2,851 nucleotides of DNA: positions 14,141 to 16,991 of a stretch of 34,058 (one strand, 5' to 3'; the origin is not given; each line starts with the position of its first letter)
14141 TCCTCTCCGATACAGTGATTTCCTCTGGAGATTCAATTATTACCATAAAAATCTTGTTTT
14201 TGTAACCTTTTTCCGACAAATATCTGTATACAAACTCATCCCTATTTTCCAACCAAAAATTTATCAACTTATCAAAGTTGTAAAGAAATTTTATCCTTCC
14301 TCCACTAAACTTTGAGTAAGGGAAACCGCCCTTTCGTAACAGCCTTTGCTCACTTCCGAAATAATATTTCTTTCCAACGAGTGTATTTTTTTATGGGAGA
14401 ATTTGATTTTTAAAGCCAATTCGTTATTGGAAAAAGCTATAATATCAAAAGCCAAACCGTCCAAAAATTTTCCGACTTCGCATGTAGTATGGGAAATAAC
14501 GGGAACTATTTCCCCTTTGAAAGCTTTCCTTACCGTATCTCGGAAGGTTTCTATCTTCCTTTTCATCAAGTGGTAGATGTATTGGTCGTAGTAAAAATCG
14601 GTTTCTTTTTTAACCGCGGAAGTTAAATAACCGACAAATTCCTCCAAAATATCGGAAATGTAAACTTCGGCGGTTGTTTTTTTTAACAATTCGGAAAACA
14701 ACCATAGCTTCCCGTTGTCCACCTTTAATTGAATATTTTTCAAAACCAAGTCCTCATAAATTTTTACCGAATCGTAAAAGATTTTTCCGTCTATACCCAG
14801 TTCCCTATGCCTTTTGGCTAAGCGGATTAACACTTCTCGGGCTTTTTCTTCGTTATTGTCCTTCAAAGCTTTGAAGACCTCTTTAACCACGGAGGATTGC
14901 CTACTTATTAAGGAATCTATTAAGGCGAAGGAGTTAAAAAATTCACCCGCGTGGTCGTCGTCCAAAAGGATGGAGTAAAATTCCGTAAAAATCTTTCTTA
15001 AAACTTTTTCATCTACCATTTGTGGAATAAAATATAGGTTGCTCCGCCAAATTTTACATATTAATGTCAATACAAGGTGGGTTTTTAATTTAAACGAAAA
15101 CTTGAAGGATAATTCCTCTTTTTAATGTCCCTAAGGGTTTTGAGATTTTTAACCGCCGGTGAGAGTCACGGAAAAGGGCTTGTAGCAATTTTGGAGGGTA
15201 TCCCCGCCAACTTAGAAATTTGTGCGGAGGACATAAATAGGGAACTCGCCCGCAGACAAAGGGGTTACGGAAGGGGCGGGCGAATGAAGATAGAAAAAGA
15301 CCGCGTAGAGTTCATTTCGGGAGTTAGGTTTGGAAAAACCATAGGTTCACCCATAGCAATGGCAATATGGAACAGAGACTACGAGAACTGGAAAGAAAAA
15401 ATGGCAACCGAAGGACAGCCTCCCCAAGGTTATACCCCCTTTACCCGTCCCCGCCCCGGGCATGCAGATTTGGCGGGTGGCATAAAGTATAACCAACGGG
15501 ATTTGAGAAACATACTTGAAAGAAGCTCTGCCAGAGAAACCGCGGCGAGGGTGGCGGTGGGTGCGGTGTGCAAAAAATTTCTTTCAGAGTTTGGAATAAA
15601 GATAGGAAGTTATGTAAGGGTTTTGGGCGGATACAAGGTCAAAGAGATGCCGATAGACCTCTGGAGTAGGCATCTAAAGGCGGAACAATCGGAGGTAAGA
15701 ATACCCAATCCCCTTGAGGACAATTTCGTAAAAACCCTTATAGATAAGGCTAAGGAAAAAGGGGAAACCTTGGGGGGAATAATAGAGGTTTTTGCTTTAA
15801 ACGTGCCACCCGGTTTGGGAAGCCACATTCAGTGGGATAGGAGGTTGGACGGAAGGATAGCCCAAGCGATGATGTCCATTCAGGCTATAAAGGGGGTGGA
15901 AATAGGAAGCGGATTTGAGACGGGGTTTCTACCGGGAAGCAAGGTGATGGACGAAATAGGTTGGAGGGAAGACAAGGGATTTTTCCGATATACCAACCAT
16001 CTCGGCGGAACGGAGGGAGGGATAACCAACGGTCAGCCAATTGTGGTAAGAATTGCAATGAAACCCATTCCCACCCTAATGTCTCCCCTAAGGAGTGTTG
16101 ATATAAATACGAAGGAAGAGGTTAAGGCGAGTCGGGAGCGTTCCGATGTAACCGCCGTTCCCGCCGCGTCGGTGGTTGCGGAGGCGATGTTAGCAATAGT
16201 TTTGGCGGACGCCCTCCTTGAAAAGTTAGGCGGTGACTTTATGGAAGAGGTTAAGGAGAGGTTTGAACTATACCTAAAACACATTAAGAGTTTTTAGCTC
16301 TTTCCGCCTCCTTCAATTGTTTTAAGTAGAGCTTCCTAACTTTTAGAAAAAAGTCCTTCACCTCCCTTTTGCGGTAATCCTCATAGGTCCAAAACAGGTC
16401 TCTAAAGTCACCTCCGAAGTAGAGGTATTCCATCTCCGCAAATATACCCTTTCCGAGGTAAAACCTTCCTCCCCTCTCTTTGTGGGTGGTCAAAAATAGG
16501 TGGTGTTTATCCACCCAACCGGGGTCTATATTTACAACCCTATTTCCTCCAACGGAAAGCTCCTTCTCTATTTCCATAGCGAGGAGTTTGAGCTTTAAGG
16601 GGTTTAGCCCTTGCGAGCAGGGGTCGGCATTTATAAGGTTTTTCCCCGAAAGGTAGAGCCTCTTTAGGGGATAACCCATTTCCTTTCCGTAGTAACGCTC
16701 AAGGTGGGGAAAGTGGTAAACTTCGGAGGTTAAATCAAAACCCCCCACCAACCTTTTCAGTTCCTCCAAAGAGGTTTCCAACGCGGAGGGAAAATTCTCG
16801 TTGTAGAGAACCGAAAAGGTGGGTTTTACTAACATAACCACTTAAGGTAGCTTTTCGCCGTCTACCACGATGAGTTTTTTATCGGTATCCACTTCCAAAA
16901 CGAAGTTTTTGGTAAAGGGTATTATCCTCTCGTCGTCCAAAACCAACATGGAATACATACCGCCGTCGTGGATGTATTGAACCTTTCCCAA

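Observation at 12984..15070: Two-gene module: truncated-globin-like plus CZB sensor protein, followed by a degenerate-GGDEF/EAL phosphodiesterase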

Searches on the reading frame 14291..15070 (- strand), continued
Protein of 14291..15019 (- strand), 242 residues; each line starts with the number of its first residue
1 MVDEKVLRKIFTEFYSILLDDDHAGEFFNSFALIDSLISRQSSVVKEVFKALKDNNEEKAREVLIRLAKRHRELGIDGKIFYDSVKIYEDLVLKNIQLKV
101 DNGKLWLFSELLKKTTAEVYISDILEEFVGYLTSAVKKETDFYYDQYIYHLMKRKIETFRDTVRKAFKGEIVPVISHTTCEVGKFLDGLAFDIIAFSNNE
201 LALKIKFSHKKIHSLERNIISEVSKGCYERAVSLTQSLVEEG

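Call 57: find_encoding_contigs(protein=P0186, flank=5000, max_places=3)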
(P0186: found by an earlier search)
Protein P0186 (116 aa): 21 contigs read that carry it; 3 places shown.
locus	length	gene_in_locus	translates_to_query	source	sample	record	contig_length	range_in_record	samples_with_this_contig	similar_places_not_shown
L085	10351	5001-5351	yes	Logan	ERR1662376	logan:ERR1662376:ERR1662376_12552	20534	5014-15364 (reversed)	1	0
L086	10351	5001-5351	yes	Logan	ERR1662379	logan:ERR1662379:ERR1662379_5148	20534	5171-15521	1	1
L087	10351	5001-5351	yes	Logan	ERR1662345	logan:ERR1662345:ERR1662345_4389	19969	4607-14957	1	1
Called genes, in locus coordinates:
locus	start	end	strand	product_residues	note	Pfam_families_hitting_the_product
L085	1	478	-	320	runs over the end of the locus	PF02154:FliM, PF01052:FliMN_C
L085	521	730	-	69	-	PF17209:Hfq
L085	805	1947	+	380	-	PF04055:Radical_SAM, PF19288:CofH_C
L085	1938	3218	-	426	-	PF02403:Seryl_tRNA_N, PF00587:tRNA-synt_2b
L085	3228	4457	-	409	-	PF05958:tRNA_U5-meth_tr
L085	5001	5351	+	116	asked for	PF00563:EAL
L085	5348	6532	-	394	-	PF00579:tRNA-synt_1b, PF01479:S4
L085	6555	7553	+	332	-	PF00586:AIRS, PF02769:AIRS_C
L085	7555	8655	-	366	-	PF03060:NMO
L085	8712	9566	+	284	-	PF01040:UbiA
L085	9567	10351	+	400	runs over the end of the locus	PF08486:SpoIID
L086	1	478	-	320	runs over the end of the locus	PF02154:FliM, PF01052:FliMN_C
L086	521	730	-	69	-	PF17209:Hfq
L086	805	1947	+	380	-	PF04055:Radical_SAM, PF19288:CofH_C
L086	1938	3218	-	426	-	PF02403:Seryl_tRNA_N, PF00587:tRNA-synt_2b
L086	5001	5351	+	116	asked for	PF00563:EAL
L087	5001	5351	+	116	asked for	PF00563:EAL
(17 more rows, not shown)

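Call 60: search_protein_families(library=pfam, proteins=[P0125, P0126, P0133, P0129, P0130, P0132, P0139, P0146, P0164, P0149], max_evalue=0.01)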
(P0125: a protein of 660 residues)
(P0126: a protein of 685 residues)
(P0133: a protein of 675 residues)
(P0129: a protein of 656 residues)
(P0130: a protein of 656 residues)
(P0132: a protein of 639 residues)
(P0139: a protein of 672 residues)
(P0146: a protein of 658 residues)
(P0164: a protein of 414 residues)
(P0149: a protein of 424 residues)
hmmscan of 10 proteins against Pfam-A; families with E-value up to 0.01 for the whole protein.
P0125 (660 aa): 3 families
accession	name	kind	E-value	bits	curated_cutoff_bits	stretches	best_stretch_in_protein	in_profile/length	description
PF00563.25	EAL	-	1.1e-25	90.8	31.3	1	417-651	6-235/236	EAL domain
PF11563.14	Protoglobin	-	0.001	19.5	25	1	5-84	32-114/158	Protoglobin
PF13682.11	CZB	-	0.0073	17.1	29.4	0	159-207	27-63/64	Chemoreceptor zinc-binding domain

P0126 (685 aa): 1 family
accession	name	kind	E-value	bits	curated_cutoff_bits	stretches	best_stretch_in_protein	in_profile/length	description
PF00563.25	EAL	-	7.7e-26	91.3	31.3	1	444-657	6-222/236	EAL domain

P0133 (675 aa): 3 families
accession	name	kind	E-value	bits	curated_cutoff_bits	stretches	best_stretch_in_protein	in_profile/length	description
PF00563.25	EAL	-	1e-25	90.9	31.3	1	432-642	10-223/236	EAL domain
PF11563.14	Protoglobin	-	5.7e-05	23.6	25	1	13-91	35-110/158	Protoglobin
PF24225.1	DUF7441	-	0.0069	16.9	27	0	3-65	5-67/68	Domain of unknown function (DUF7441)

P0129 (656 aa): 1 family
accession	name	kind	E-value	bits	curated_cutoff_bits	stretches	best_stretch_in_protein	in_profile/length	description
PF00563.25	EAL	-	7.5e-37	127.4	31.3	1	420-652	6-236/236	EAL domain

P0130 (656 aa): 2 families
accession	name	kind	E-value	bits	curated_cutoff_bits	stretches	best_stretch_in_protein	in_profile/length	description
PF00563.25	EAL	-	7e-30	104.6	31.3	1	433-652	18-236/236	EAL domain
PF13682.11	CZB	-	0.0016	19.2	29.4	1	142-205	1-60/64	Chemoreceptor zinc-binding domain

P0132 (639 aa): 3 families
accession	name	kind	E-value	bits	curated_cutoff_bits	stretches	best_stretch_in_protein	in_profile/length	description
PF00563.25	EAL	-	2e-36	126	31.3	1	404-634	2-236/236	EAL domain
PF13682.11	CZB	-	5.6e-05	23.9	29.4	1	142-207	1-62/64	Chemoreceptor zinc-binding domain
PF25393.1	LTM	-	0.0029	17.9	27.5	1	54-77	12-35/42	LUBAC thetering domain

P0139 (672 aa): 3 families
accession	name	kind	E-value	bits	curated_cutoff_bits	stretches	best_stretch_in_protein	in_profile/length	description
PF00563.25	EAL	-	2.1e-39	135.7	31.3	1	418-636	4-223/236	EAL domain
PF13682.11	CZB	-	1.2e-07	32.4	29.4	1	145-209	1-63/64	Chemoreceptor zinc-binding domain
PF11563.14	Protoglobin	-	0.0022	18.5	25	0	5-100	29-123/158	Protoglobin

P0146 (658 aa): 4 families
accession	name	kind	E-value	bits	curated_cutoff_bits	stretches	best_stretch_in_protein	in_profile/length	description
PF00563.25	EAL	-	8.4e-50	169.8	31.3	1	420-649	5-236/236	EAL domain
PF00990.26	GGDEF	-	4.2e-09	36.8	23.8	1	251-388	9-155/161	Diguanylate cyclase, GGDEF domain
PF13682.11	CZB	-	2.8e-06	28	29.4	1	148-213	1-63/64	Chemoreceptor zinc-binding domain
PF11563.14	Protoglobin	-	4.8e-06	27.1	25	1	4-99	27-123/158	Protoglobin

P0164 (414 aa): 3 families
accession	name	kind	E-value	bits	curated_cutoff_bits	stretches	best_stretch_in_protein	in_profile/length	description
PF00990.26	GGDEF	-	1.6e-43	148.7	23.8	1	256-409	2-160/161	Diguanylate cyclase, GGDEF domain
PF13682.11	CZB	-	1.7e-07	31.9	29.4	1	148-212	1-63/64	Chemoreceptor zinc-binding domain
PF11563.14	Protoglobin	-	0.0001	22.8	25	1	4-106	29-134/158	Protoglobin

P0149 (424 aa): 3 families
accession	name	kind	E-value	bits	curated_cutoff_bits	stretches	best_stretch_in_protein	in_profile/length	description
PF00990.26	GGDEF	-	5.9e-46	156.6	23.8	1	264-421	4-161/161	Diguanylate cyclase, GGDEF domain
PF11563.14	Protoglobin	-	8e-06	26.4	25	1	2-92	26-117/158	Protoglobin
PF13682.11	CZB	-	0.002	18.9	29.4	1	154-217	1-61/64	Chemoreceptor zinc-binding domain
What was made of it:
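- On GGDEF domain (degenerate, non-catalytic): Family member P0146 hits Pfam GGDEF at 36.8 bits at the same position (call 60).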

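Call 79: find_encoding_contigs(protein=P0135, flank=4000, max_places=2)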
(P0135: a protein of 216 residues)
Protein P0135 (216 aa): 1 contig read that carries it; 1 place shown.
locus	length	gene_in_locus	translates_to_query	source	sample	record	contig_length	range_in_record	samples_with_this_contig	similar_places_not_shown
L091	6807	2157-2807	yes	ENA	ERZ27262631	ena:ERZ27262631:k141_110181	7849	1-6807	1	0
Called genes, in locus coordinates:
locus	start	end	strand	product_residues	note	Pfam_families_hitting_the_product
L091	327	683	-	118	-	PF01648:ACPS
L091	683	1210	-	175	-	PF03748:FliL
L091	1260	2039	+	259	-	PF02405:MlaE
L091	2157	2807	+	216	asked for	-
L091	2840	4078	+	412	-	PF00563:EAL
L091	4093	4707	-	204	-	PF12327:FtsZ_C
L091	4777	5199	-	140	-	PF00091:Tubulin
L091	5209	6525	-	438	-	PF11104:PilM_2 (weak), PF02491:SHS2_FTSA, PF14450:FtsA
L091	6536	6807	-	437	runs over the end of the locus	?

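Call 80: find_encoding_contigs(protein=P0142, flank=4000, max_places=2)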
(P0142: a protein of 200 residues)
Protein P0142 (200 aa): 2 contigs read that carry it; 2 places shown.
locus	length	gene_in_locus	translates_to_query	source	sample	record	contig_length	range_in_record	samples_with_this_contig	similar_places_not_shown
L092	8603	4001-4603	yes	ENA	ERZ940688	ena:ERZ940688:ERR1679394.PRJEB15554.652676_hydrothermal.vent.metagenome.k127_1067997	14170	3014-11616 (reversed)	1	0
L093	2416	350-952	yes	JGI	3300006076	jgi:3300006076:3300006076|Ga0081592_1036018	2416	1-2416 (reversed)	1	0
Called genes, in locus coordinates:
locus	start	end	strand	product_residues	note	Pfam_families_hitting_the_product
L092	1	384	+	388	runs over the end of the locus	PF08495:FIST, PF10442:FIST_C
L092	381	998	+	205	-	PF00990:GGDEF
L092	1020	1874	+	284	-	PF00990:GGDEF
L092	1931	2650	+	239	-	PF03099:BPL_LplA_LipB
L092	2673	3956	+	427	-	PF00344:SecY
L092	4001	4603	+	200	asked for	-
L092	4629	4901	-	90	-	-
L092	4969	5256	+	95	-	PF02686:GatC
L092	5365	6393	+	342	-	PF00154:RecA_N, PF06745:ATPase (weak), PF08423:Rad51, PF27531:MT3502_N (weak), PF01637:ATPase_2 (weak), PF21096:RecA_C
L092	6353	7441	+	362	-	PF00437:T2SSE, PF13401:AAA_22 (weak), PF00004:AAA (weak)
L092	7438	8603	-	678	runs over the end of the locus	PF02516:STT3, PF21436:STT3-PglB_core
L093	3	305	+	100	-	?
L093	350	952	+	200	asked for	-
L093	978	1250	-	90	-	-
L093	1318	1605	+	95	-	PF02686:GatC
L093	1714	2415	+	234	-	?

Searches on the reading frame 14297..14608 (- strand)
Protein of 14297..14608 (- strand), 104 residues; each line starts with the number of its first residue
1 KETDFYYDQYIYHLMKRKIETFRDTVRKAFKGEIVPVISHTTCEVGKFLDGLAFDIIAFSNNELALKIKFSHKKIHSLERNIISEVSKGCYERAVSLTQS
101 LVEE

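Call 38: search_solved_structures(query=A5, max_evalue=10, show_alignments=4)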
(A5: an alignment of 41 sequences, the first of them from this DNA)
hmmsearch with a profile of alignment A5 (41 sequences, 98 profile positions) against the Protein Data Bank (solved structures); distinct sequences matched with E-value up to 10: 6.
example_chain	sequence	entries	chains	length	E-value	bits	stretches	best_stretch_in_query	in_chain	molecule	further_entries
3t9o_A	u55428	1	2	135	0.029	17.8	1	5-88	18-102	Diguanylate cyclase DgcZ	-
3uq3_A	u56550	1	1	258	0.52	13.8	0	59-96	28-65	Heat shock protein STI1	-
2dn6_A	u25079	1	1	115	0.53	13.7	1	28-71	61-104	KIAA0640 protein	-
9k7z_A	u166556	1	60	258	2.6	11.5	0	73-97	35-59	Cage-i53-Zn1-HEHE-16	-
2avp_A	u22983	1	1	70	4.5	10.8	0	78-95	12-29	synthetic consensus TPR protein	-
3kd7_A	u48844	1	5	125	5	10.6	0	78-95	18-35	CTPR390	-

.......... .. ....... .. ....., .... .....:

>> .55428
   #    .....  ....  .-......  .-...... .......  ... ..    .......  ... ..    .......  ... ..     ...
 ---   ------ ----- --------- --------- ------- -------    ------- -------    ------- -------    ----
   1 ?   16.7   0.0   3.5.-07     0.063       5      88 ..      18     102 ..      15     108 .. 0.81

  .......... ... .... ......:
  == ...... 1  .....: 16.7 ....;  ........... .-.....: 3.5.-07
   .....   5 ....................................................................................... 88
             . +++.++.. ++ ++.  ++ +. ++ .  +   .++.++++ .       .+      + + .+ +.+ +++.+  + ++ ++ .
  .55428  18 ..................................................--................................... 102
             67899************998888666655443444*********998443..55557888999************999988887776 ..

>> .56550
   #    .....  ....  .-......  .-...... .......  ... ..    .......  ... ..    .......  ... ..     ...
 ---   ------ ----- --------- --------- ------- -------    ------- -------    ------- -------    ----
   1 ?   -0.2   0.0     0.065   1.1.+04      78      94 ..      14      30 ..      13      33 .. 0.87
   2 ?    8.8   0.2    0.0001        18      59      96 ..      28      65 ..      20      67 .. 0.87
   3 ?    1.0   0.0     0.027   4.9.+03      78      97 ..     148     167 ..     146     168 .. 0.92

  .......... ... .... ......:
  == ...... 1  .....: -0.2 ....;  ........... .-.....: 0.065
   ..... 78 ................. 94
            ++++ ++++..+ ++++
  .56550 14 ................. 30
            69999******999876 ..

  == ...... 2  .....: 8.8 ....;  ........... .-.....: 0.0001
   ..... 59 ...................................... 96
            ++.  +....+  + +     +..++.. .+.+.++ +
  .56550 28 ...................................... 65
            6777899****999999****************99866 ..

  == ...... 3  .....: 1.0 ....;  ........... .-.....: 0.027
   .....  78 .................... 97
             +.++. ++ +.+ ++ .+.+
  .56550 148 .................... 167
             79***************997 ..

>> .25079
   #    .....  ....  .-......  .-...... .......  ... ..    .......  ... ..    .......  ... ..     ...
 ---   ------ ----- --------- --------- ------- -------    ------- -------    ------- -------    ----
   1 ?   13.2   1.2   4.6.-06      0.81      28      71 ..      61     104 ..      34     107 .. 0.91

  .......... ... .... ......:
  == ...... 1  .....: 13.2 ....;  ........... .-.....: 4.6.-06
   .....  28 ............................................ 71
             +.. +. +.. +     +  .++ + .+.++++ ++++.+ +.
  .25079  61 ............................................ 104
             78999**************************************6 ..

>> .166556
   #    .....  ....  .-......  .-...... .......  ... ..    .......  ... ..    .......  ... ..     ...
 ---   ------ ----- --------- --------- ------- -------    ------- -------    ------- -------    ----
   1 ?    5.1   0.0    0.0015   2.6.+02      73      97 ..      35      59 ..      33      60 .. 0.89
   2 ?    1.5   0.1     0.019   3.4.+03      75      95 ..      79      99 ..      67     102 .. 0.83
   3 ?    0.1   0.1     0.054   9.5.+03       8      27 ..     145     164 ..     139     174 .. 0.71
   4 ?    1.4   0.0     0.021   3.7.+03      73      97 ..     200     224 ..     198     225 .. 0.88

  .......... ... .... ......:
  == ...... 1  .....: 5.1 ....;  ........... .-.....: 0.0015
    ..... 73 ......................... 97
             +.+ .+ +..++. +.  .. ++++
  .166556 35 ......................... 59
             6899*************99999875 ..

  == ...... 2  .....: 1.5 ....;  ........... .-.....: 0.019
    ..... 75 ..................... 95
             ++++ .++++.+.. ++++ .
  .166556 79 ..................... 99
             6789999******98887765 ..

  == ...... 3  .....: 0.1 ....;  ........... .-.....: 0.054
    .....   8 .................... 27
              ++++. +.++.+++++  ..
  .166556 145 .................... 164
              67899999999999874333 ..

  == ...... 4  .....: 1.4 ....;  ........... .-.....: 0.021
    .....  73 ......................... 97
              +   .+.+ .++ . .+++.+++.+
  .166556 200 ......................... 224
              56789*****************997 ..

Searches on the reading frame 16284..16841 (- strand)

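Call 56: search_protein_families(library=pfam, proteins=[window:16284-16841:-], max_evalue=0.001)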
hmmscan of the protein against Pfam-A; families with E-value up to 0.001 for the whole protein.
window:16284-16841:- (185 aa): 2 families
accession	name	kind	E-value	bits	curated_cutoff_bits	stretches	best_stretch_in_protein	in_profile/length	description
PF14385.11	DUF4416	-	5.4e-40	137.4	27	1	6-172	4-162/162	Domain of unknown function (DUF4416)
PF13387.12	Lnb_N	-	5.9e-06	26.4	22.2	1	118-176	58-116/175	Lnb N-terminal periplasmic domain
